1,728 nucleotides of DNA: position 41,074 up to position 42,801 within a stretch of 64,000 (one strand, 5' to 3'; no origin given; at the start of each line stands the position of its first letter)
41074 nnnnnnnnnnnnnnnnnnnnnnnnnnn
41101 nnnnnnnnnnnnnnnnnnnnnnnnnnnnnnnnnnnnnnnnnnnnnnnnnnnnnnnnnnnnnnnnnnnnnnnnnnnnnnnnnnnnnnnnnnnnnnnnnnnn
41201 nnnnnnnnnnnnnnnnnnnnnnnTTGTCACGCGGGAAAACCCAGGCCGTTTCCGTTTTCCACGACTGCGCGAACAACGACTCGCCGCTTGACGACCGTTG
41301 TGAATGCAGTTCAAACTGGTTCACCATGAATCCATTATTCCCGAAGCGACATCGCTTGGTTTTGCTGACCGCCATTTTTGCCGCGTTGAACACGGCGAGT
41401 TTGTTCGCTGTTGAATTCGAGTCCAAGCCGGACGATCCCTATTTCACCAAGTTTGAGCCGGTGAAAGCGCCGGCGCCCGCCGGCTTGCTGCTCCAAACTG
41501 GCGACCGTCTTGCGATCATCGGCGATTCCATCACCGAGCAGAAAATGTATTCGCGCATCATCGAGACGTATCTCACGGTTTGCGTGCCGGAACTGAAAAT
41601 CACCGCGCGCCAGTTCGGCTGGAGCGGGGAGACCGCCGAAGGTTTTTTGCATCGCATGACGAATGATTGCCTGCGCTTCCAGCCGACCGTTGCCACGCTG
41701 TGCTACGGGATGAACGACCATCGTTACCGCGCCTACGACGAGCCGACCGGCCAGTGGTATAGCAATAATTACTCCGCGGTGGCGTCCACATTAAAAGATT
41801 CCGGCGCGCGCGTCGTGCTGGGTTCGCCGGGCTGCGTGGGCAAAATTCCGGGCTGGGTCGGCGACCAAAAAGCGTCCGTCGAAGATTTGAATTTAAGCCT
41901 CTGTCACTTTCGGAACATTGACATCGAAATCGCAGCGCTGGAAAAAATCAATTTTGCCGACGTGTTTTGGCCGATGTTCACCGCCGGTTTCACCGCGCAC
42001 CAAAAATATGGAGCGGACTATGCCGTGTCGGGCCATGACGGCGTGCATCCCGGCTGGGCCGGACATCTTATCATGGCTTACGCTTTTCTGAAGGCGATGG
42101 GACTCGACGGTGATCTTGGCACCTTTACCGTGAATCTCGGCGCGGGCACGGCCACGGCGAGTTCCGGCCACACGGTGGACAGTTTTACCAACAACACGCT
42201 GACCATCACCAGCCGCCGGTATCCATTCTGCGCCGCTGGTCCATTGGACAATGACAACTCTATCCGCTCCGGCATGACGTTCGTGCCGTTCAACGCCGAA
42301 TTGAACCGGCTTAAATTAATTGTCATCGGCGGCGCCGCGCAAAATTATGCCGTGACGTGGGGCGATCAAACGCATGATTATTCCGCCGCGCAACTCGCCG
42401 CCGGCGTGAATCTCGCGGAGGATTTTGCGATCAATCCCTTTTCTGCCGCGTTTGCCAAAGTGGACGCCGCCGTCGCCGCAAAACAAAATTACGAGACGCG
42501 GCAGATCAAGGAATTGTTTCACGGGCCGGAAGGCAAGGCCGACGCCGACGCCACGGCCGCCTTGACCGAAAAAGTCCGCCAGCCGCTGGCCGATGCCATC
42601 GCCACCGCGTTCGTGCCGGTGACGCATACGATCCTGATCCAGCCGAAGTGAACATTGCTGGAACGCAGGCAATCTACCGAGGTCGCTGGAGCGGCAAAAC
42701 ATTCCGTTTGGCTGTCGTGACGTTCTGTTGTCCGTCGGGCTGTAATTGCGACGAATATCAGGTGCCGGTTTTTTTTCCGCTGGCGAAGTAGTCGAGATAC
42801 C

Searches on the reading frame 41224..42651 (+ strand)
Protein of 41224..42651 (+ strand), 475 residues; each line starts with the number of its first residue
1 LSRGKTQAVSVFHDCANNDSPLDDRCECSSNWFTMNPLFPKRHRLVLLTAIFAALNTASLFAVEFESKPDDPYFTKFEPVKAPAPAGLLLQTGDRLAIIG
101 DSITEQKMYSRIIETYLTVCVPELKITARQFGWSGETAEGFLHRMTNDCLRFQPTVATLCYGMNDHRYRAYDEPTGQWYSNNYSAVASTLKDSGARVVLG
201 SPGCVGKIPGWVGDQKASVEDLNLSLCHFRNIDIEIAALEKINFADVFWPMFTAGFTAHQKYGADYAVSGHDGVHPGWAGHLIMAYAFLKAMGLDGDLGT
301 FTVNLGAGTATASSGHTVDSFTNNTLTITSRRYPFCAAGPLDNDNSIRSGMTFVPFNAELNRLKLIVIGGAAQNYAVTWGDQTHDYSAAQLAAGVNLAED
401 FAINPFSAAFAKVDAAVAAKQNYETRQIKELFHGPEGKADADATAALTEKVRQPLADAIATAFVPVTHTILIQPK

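Call 65: search_protein_families(library=pfam, proteins=[window:41224-42651:+], max_evalue=0.00001)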
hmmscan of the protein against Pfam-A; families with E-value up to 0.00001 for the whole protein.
window:41224-42651:+ (475 aa): 2 families
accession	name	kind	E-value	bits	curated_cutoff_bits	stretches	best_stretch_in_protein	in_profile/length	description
PF13472.12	Lipase_GDSL_2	-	9e-15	56.1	32.9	1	99-281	2-176/178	GDSL-like Lipase/Acylhydrolase family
PF00657.28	Lipase_GDSL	-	4.5e-06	27.4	23.6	0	98-287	3-207/208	GDSL-like Lipase/Acylhydrolase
